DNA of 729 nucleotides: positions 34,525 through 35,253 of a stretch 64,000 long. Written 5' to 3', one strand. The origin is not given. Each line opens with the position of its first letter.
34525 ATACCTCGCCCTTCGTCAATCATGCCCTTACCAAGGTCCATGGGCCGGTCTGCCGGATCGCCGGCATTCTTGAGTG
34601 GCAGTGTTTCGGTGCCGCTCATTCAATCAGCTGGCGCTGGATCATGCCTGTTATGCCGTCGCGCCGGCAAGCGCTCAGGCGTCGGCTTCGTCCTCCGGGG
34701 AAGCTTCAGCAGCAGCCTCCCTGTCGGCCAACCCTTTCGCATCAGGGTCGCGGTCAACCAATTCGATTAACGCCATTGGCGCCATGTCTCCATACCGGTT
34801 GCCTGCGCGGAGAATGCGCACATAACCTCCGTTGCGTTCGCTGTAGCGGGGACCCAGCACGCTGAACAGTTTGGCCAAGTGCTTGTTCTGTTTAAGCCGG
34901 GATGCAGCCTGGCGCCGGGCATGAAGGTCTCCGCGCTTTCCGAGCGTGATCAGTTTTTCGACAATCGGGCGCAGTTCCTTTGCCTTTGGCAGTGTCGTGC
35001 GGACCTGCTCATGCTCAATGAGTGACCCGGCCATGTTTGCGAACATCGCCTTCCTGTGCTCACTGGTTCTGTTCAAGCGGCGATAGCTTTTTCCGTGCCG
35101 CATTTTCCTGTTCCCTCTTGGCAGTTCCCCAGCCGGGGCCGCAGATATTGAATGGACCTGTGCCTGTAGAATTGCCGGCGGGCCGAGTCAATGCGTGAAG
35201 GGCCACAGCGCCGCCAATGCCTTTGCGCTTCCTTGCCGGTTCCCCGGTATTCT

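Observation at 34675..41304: Two intact, diverged copies of ribosomal protein L17 (rplQ) bracket a 5.8-kb thiBPQ + MlrC insertion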

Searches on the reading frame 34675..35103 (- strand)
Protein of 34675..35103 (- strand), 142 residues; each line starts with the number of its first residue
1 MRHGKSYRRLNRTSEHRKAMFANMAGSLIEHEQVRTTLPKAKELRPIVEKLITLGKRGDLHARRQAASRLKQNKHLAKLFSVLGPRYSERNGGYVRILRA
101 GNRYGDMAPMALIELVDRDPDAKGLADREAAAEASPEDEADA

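Call 12: find_related_loci(query=window:34678-35103:-, collection=genome_contigs, flank=10000)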
Query window:34678-35103:- (142 aa) in genome_contigs; peptide patterns used: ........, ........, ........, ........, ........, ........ (x = any residue, [..] = any of these).
600 stretches matched a pattern (row limit reached: there are more); 585 encode a relative of the query (tblastn E <= 1e-3); the best 80 are kept; 80 distinct loci.
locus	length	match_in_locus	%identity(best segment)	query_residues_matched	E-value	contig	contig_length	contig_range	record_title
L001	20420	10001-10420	77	1-140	1e-71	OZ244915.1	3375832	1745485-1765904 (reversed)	MAG: Paracoccaceae bacterium isolate 35235c0e-462a-4969-8d08-976f402ca879 genome assembly, chromosome: 1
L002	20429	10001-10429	78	1-141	6e-71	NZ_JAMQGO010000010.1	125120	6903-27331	Lutimaribacter degradans strain EGI FJ00013 NODE_10_length_125120_cov_372.902760, whole genome shotgun sequence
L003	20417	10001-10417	78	1-138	1e-70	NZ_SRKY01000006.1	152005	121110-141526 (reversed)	Aliishimia ponticola strain MYP11 contig6, whole genome shotgun sequence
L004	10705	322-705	83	1-128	2e-70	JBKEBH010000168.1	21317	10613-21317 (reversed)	MAG: Paracoccus sp. (in: a-proteobacteria) isolate VLC_077 k121_10713173, whole genome shotgun sequence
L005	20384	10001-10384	80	1-128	2e-70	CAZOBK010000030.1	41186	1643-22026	MAG TPA_asm: uncultured Roseicyclus sp. isolate binchicken_co13_317 genome assembly, contig: NODE_975_length_41186_cov_3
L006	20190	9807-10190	82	1-128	4e-70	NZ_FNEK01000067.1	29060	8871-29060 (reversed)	Aliiruegeria lutimaris strain DSM 25294, whole genome shotgun sequence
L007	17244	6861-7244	81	1-128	5e-70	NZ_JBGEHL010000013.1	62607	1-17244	Aliiroseovarius conchicola strain 2305UL8-7 contig13, whole genome shotgun sequence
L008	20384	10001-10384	81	1-128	9e-70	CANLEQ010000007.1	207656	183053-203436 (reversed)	uncultured Rhodobacteraceae bacterium isolate 2-511A.fasta genome assembly, contig: NODE_7, whole genome shotgun sequenc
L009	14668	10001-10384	82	1-128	1e-69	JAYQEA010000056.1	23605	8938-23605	MAG: Roseivivax sp. isolate 139583_S184_metabat_bins_2.tsv.052 NODE_1758_length_23605_cov_5.706369, whole genome shotgun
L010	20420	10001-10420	77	1-141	2e-69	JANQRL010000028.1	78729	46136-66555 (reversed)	MAG: Paracoccaceae bacterium isolate IP29b_bin.62 k99_2307221, whole genome shotgun sequence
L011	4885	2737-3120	80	1-128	2e-69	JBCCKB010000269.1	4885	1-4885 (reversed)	MAG: Pseudomonadota bacterium isolate P01_C01_bin.127 k141_87067_length_4885_cov_23.5750, whole genome shotgun sequence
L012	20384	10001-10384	80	1-128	3e-69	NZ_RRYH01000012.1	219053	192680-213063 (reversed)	Solirhodobacter olei strain Pet-1 contig12, whole genome shotgun sequence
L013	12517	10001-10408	78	1-139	3e-69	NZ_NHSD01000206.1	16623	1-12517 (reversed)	Rhodobaculum claviforme strain LMG 28126 scaffold0206, whole genome shotgun sequence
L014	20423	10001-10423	75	1-142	2e-69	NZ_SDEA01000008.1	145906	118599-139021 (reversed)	Paracoccus luteus strain CFH 10530 Scaffold8, whole genome shotgun sequence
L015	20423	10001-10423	77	1-140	6e-69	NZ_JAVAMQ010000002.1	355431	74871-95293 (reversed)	Paracoccus spongiarum strain 2205BS29-5 2, whole genome shotgun sequence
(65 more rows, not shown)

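Call 13: find_encoding_contigs(protein=window:34675-35103:-, flank=10000, max_places=10)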
Protein window:34675-35103:- (142 aa): no gene with exactly this product is on record in the collection.

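Call 15: find_homologous_proteins(query=window:34678-35103:-, max_evalue=1e-40)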
Query window:34678-35103:- (142 aa): 7921 proteins with E <= 1e-40 among 8000 candidates; the best 120 are listed.
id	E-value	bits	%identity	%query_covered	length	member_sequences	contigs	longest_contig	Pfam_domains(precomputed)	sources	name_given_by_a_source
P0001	2.2e-78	279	96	88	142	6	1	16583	PF01196.25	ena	-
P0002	2.5e-76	272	61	98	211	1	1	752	PF01196.25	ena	-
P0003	1.4e-69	250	88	85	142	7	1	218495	PF01196.25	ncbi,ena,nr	ncbi:MAG: 50S ribosomal protein L17 [Rhodobacteraceae bacterium]|nr:50S ribosomal protein L17 [Parac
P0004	6.8e-69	248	84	99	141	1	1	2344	PF01196.25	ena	-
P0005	1.4e-68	247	84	99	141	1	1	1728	PF01196.25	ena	-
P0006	1.4e-68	247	86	87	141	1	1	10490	PF01196.25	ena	-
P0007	1.4e-68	247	84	96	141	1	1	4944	PF01196.25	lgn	-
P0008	1.6e-68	247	84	99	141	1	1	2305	PF01196.25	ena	-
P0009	2.2e-68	246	83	99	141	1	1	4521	PF01196.25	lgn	-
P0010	2.6e-68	246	85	87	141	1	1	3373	PF01196.25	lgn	-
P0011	3.6e-68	246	87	91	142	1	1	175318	PF01196.25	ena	-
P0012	6.7e-68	245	85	92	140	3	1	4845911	PF01196.25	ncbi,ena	-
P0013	2.7e-67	243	82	99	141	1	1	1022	PF01196.25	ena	-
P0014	3.2e-67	243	81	98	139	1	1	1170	PF01196.25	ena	-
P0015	9.2e-67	241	84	91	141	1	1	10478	PF01196.25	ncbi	-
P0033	1.3e-65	238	83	90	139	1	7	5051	PF01196.25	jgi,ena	jgi:large subunit ribosomal protein L17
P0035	1.4e-65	237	77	100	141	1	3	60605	PF01196.25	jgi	jgi:large subunit ribosomal protein L17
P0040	1.6e-65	237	81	87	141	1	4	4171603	PF01196.25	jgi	jgi:large subunit ribosomal protein L17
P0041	1.6e-65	237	79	99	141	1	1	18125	PF01196.25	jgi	jgi:large subunit ribosomal protein L17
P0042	1.6e-65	237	84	91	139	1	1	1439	PF01196.25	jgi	jgi:large subunit ribosomal protein L17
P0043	1.6e-65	237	82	94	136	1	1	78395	PF01196.25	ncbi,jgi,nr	ncbi:MAG: 50S ribosomal protein L17 [Paracoccaceae bacterium]|nr:50S ribosomal protein L17 [Paracocc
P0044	1.7e-65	237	80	94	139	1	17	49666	PF01196.25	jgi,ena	jgi:large subunit ribosomal protein L17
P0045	1.7e-65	237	82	91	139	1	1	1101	PF01196.25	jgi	jgi:large subunit ribosomal protein L17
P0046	1.9e-65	237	78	98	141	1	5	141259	PF01196.25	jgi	jgi:large subunit ribosomal protein L17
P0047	2.1e-65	237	81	91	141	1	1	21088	PF01196.25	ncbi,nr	ncbi:MAG: 50S ribosomal protein L17 [Rhodobacteraceae bacterium]|nr:MAG: 50S ribosomal protein L17 [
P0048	2.2e-65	237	79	97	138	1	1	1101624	PF01196.25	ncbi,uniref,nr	ncbi:50S ribosomal protein L17 [Roseicyclus sp. F158]|uniref:Large ribosomal subunit protein bL17 n=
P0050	2.2e-65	237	83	90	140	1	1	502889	PF01196.25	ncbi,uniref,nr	ncbi:50S ribosomal protein L17 [Aliiroseovarius sp. KMU-50]|uniref:Large ribosomal subunit protein b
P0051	2.2e-65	237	81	89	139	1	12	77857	PF01196.25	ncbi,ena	ncbi:MAG: 50S ribosomal protein L17 [Paracoccaceae bacterium]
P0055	2.7e-65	236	81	90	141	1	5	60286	PF01196.25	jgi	jgi:large subunit ribosomal protein L17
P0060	3.0e-65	236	80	89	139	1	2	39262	PF01196.25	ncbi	ncbi:MAG: 50S ribosomal protein L17 [Paracoccaceae bacterium]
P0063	3.5e-65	236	77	100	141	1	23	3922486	PF01196.25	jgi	jgi:large subunit ribosomal protein L17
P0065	3.7e-65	236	82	90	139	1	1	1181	PF01196.25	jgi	jgi:large subunit ribosomal protein L17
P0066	3.8e-65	236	77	99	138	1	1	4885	PF01196.25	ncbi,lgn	ncbi:MAG: 50S ribosomal protein L17 [Pseudomonadota bacterium]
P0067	4.0e-65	236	82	90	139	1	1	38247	PF01196.25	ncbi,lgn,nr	ncbi:MAG: 50S ribosomal protein L17 [Pseudomonadota bacterium]|nr:50S ribosomal protein L17 [Pseudom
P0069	4.3e-65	236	80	90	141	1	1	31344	PF01196.25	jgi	jgi:large subunit ribosomal protein L17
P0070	4.3e-65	236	80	90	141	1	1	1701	PF01196.25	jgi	jgi:large subunit ribosomal protein L17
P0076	5.0e-65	236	81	90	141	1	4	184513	PF01196.25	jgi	jgi:large subunit ribosomal protein L17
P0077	5.2e-65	236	77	97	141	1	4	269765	PF01196.25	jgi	jgi:large subunit ribosomal protein L17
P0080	5.3e-65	236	81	90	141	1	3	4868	PF01196.25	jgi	jgi:large subunit ribosomal protein L17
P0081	5.4e-65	236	83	83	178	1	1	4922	PF01196.25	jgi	jgi:large subunit ribosomal protein L17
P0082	5.5e-65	235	77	97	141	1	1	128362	PF01196.25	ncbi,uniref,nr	ncbi:50S ribosomal protein L17 [Roseibacterium sp. SDUM158016]|uniref:50S ribosomal protein L17 n=1 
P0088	5.8e-65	235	80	90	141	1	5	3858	PF01196.25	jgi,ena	jgi:large subunit ribosomal protein L17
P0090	5.9e-65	235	82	90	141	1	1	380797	PF01196.25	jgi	jgi:large subunit ribosomal protein L17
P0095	6.3e-65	235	82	90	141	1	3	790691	PF01196.25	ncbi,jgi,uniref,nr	ncbi:50S ribosomal protein L17 [Pseudohalocynthiibacter aestuariivivens]|jgi:large subunit ribosomal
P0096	6.3e-65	235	79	97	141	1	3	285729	PF01196.25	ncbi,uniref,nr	ncbi:50S ribosomal protein L17 [Lutimaribacter sp. EGI FJ00015]|uniref:50S ribosomal protein L17 n=1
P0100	6.8e-65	235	83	90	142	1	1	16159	PF01196.25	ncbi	ncbi:MAG: 50S ribosomal protein L17 [Alkalilacustris sp.]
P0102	7.0e-65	235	81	90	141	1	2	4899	PF01196.25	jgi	jgi:large subunit ribosomal protein L17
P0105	7.1e-65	235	78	96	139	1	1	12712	PF01196.25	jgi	jgi:large subunit ribosomal protein L17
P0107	7.3e-65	235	82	90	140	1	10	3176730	PF01196.25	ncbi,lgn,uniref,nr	ncbi:50S ribosomal protein L17 [Aliiroseovarius crassostreae]|uniref:Large ribosomal subunit protein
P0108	7.5e-65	235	81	90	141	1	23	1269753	PF01196.25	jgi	jgi:large subunit ribosomal protein L17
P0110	8.0e-65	235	78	97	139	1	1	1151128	PF01196.25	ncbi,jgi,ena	jgi:large subunit ribosomal protein L17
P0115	8.6e-65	235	79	94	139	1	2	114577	PF01196.25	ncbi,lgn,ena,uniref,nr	ncbi:50S ribosomal protein L17 [Cognatishimia activa]|uniref:Large ribosomal subunit protein bL17 n=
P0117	8.8e-65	235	80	90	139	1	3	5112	PF01196.25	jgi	jgi:large subunit ribosomal protein L17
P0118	8.9e-65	235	79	99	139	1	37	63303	PF01196.25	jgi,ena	jgi:large subunit ribosomal protein L17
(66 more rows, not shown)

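Call 19: find_encoding_contigs(protein=P0122, flank=10000, max_places=10)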
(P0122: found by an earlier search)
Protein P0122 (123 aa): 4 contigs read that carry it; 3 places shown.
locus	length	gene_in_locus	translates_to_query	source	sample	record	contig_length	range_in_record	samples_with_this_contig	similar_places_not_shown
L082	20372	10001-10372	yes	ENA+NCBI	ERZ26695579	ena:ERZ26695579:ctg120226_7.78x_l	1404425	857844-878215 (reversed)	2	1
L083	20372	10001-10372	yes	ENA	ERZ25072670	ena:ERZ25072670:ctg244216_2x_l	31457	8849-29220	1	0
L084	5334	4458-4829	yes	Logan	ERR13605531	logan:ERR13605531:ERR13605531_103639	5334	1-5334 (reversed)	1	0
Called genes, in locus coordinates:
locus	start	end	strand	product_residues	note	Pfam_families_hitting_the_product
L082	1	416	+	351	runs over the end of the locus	PF00356:LacI, PF00532:Peripla_BP_1, PF13377:Peripla_BP_3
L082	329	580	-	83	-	-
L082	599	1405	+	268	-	PF00251:Glyco_hydro_32N (weak)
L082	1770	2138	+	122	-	PF00416:Ribosomal_S13, PF22525:H2TH_5 (weak)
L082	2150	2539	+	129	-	PF00411:Ribosomal_S11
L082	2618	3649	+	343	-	PF01193:RNA_pol_L, PF01000:RNA_pol_A_bac, PF03118:RNA_pol_A_CTD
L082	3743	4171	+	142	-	PF01196:Ribosomal_L17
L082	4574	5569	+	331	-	PF01547:SBP_bac_1, PF13416:SBP_bac_8, PF13531:SBP_bac_11, PF13343:SBP_bac_6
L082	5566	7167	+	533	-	PF00528:BPD_transp_1 (weak)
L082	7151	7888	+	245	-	PF00005:ABC_tran, PF13304:AAA_21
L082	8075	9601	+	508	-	PF07364:DUF1485, PF07171:MlrC_C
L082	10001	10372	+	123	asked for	PF01196:Ribosomal_L17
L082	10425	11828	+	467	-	PF05496:RuvB_N, PF00004:AAA, PF07728:AAA_5, PF13173:AAA_14 (weak), PF16193:AAA_assoc_2, PF12002:MgsA_C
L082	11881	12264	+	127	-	PF02537:CRCB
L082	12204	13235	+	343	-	PF01479:S4 (weak), PF00849:PseudoU_synth_2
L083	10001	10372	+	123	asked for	PF01196:Ribosomal_L17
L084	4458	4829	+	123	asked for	PF01196:Ribosomal_L17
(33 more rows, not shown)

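Call 20: find_encoding_contigs(protein=P0125, flank=10000, max_places=10)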
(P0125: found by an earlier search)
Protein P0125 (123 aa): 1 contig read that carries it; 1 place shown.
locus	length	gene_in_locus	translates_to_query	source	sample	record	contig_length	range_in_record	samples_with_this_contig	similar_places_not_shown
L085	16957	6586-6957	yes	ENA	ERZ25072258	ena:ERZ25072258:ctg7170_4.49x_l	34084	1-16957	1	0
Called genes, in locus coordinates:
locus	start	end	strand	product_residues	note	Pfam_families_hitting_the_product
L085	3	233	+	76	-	?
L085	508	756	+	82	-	PF01196:Ribosomal_L17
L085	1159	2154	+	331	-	PF01547:SBP_bac_1, PF13416:SBP_bac_8, PF13531:SBP_bac_11, PF13343:SBP_bac_6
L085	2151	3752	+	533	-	PF00528:BPD_transp_1 (weak)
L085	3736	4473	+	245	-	PF00005:ABC_tran, PF13304:AAA_21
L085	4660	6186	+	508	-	PF07364:DUF1485, PF07171:MlrC_C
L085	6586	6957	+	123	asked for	PF01196:Ribosomal_L17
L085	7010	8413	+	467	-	PF05496:RuvB_N, PF00004:AAA, PF07728:AAA_5, PF13173:AAA_14 (weak), PF16193:AAA_assoc_2, PF12002:MgsA_C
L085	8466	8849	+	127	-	PF02537:CRCB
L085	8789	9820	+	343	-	PF01479:S4 (weak), PF00849:PseudoU_synth_2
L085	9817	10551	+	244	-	PF07542:ATP12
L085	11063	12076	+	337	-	PF00497:SBP_bac_3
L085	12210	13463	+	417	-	PF00528:BPD_transp_1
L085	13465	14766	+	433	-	PF00528:BPD_transp_1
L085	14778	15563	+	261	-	PF02463:SMC_N (faint), PF00005:ABC_tran, PF13304:AAA_21 (weak)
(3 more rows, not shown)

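Call 21: find_encoding_contigs(protein=P0129, flank=10000, max_places=10)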
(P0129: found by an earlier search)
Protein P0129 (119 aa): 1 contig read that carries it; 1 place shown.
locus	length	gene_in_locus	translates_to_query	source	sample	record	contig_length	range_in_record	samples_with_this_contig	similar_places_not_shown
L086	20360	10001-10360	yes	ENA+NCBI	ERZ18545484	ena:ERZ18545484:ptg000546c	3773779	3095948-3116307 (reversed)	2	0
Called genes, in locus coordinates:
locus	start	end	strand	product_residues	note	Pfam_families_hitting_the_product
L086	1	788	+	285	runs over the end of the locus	-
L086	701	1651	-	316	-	PF00589:Phage_integrase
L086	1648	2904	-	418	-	PF02899:Phage_int_SAM_1 (faint), PF00589:Phage_integrase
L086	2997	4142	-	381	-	-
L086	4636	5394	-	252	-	PF00528:BPD_transp_1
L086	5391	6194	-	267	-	PF00005:ABC_tran, PF13401:AAA_22 (faint)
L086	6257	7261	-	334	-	PF09084:NMT1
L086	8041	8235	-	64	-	-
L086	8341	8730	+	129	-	PF00411:Ribosomal_S11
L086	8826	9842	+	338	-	PF01193:RNA_pol_L, PF01000:RNA_pol_A_bac, PF03118:RNA_pol_A_CTD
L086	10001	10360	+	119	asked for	PF01196:Ribosomal_L17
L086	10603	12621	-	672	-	PF02129:Peptidase_S15, PF00326:Peptidase_S9 (faint), PF00561:Abhydrolase_1, PF12146:Hydrolase_4, PF08530:PepX_C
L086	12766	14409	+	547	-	PF07969:Amidohydro_3, PF01979:Amidohydro_1 (weak)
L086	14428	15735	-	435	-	PF07364:DUF1485, PF07171:MlrC_C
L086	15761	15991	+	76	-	-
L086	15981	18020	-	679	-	PF02463:SMC_N (faint), PF13191:AAA_16 (faint), PF13476:AAA_23 (faint), PF13555:AAA_29 (weak), PF00005:ABC_tran, PF08352:oligo_HPY, PF00005:ABC_tran, PF08352:oligo_HPY, +5 more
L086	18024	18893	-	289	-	PF12911:OppC_N, PF00528:BPD_transp_1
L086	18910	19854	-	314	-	PF19300:BPD_transp_1_N, PF00528:BPD_transp_1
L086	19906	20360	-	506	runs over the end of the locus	PF00496:SBP_bac_5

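Call 24: find_encoding_contigs(protein=P0001, flank=10000, max_places=5)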
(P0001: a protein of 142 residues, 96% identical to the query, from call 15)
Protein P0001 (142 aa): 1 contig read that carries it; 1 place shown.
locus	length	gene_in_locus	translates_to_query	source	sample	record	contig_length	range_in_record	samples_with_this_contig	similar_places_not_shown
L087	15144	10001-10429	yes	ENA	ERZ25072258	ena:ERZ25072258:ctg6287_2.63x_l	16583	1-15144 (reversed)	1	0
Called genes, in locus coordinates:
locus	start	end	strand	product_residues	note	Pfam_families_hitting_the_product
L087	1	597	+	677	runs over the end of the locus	?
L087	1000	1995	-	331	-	PF00005:ABC_tran, PF13304:AAA_21 (faint), PF08402:TOBE_2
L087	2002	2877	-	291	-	PF00528:BPD_transp_1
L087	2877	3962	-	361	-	PF00528:BPD_transp_1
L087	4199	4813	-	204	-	PF01547:SBP_bac_1 (weak), PF13416:SBP_bac_8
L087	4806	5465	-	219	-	PF01547:SBP_bac_1, PF13416:SBP_bac_8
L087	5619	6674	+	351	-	PF00356:LacI, PF00532:Peripla_BP_1, PF13377:Peripla_BP_3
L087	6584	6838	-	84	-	-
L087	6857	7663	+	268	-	PF00251:Glyco_hydro_32N (weak)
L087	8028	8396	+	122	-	PF00416:Ribosomal_S13, PF22525:H2TH_5 (weak)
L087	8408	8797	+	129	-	PF00411:Ribosomal_S11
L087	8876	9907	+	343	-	PF01193:RNA_pol_L, PF01000:RNA_pol_A_bac, PF03118:RNA_pol_A_CTD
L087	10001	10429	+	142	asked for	PF01196:Ribosomal_L17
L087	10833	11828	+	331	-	PF01547:SBP_bac_1, PF13416:SBP_bac_8, PF13531:SBP_bac_11, PF13343:SBP_bac_6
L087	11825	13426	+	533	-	PF00528:BPD_transp_1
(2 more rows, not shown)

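Call 25: find_encoding_contigs(protein=P0011, flank=10000, max_places=3)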
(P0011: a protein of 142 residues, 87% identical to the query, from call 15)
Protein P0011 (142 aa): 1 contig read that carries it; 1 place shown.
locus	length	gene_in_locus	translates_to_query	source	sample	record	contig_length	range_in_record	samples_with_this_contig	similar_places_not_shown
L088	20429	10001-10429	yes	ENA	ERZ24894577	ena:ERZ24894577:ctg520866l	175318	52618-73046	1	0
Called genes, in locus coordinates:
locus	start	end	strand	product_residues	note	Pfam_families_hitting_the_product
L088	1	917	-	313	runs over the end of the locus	PF02653:BPD_transp_2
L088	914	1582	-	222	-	PF00005:ABC_tran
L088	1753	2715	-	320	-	PF00532:Peripla_BP_1, PF13407:Peripla_BP_4, PF13377:Peripla_BP_3 (weak)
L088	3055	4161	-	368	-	PF01547:SBP_bac_1, PF13416:SBP_bac_8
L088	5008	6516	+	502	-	PF00732:GMC_oxred_N, PF05199:GMC_oxred_C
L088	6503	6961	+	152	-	PF01408:GFO_IDH_MocA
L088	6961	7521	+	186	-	PF02894:GFO_IDH_MocA_C, PF22725:GFO_IDH_MocA_C3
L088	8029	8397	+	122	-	PF00416:Ribosomal_S13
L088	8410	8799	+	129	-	PF00411:Ribosomal_S11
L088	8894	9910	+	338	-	PF01193:RNA_pol_L, PF01000:RNA_pol_A_bac, PF03118:RNA_pol_A_CTD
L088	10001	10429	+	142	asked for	PF01196:Ribosomal_L17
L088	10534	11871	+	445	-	PF05496:RuvB_N, PF00158:Sigma54_activat (faint), PF13191:AAA_16 (faint), PF14532:Sigma54_activ_2 (weak), PF00004:AAA, PF07728:AAA_5 (weak), PF16193:AAA_assoc_2, PF12002:MgsA_C, +1 more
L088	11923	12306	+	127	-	PF02537:CRCB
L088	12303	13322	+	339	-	PF01479:S4 (weak), PF00849:PseudoU_synth_2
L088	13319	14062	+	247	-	PF07542:ATP12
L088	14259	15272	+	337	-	PF00497:SBP_bac_3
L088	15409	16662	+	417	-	PF00528:BPD_transp_1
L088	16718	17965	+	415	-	PF00528:BPD_transp_1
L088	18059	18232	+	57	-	PF13555:AAA_29 (weak), PF13476:AAA_23 (weak), PF00005:ABC_tran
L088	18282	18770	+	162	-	PF00005:ABC_tran, PF13304:AAA_21 (weak)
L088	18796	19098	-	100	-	-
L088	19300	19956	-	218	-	-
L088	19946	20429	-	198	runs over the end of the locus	PF00696:AA_kinase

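Call 26: find_encoding_contigs(protein=P0012, flank=10000, max_places=3)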
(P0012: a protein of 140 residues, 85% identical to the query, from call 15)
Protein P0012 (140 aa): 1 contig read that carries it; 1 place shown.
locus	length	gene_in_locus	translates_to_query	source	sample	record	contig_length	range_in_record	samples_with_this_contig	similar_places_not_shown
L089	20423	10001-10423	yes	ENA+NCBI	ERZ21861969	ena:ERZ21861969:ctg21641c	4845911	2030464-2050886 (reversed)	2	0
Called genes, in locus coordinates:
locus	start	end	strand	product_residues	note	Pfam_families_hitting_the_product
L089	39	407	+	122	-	PF00238:Ribosomal_L14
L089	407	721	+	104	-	PF00467:KOW, PF23287:KOW7_SPT5 (weak), PF17136:ribosomal_L24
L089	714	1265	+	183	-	PF00281:Ribosomal_L5, PF00673:Ribosomal_L5_C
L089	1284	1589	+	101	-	PF00253:Ribosomal_S14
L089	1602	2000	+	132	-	PF00410:Ribosomal_S8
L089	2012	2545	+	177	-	PF00347:Ribosomal_L6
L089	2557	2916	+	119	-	PF00861:Ribosomal_L18p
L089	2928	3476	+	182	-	PF00333:Ribosomal_S5, PF03719:Ribosomal_S5_C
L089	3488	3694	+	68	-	PF00327:Ribosomal_L30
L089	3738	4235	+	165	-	PF00828:Ribosomal_L27A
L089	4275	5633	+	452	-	PF00344:SecY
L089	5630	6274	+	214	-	PF00406:ADK, PF13207:AAA_17, PF05191:ADK_lid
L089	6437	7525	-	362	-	PF00478:IMPDH, PF01070:FMN_dh, PF01645:Glu_synthase (weak)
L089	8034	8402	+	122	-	PF00416:Ribosomal_S13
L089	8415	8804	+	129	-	PF00411:Ribosomal_S11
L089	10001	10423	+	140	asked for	PF01196:Ribosomal_L17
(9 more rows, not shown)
